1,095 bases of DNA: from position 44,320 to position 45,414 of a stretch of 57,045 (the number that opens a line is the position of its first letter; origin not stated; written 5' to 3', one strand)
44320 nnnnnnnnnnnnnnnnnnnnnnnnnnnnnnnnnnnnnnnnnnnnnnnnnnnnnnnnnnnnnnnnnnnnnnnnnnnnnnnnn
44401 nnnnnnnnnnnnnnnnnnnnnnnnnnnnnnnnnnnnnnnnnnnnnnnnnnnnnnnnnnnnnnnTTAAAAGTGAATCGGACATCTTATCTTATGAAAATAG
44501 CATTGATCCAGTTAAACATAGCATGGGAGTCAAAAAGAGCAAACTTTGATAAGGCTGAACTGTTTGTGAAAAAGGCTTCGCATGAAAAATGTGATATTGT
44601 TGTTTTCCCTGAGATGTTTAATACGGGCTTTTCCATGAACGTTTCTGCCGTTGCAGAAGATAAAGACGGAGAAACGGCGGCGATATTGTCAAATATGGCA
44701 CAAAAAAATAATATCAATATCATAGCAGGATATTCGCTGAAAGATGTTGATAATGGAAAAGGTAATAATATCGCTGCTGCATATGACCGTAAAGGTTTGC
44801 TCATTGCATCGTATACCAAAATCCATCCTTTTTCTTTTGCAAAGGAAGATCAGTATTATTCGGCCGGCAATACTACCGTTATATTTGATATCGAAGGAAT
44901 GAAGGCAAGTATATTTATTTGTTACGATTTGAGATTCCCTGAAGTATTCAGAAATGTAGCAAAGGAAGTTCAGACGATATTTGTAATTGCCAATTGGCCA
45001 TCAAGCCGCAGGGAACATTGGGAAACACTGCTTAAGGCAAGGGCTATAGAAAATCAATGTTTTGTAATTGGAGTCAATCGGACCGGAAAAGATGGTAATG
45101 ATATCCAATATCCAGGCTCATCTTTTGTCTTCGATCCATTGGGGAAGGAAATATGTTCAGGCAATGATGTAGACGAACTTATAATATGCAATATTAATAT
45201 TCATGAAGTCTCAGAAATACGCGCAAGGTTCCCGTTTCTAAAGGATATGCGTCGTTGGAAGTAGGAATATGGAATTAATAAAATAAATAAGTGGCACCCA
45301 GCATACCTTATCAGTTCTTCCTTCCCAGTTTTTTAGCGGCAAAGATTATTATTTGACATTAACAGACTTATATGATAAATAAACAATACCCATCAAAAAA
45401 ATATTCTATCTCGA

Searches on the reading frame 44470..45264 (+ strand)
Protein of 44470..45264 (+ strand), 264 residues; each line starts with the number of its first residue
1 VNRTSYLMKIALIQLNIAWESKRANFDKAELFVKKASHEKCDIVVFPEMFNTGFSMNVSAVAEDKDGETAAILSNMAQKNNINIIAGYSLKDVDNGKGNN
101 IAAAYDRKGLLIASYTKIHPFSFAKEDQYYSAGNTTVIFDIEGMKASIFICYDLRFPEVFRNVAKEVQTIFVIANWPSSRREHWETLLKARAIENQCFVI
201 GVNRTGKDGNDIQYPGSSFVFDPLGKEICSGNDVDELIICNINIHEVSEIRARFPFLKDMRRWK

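Call 10: search_protein_families(library=pfam, proteins=[window:44470-45264:+], max_evalue=0.01)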
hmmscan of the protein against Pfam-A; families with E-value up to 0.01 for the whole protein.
window:44470-45264:+ (264 aa): 1 family
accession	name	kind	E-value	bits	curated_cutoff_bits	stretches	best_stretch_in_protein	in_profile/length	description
PF00795.27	CN_hydrolase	-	8.3e-50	169.9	23.2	1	9-251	1-255/256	Carbon-nitrogen hydrolase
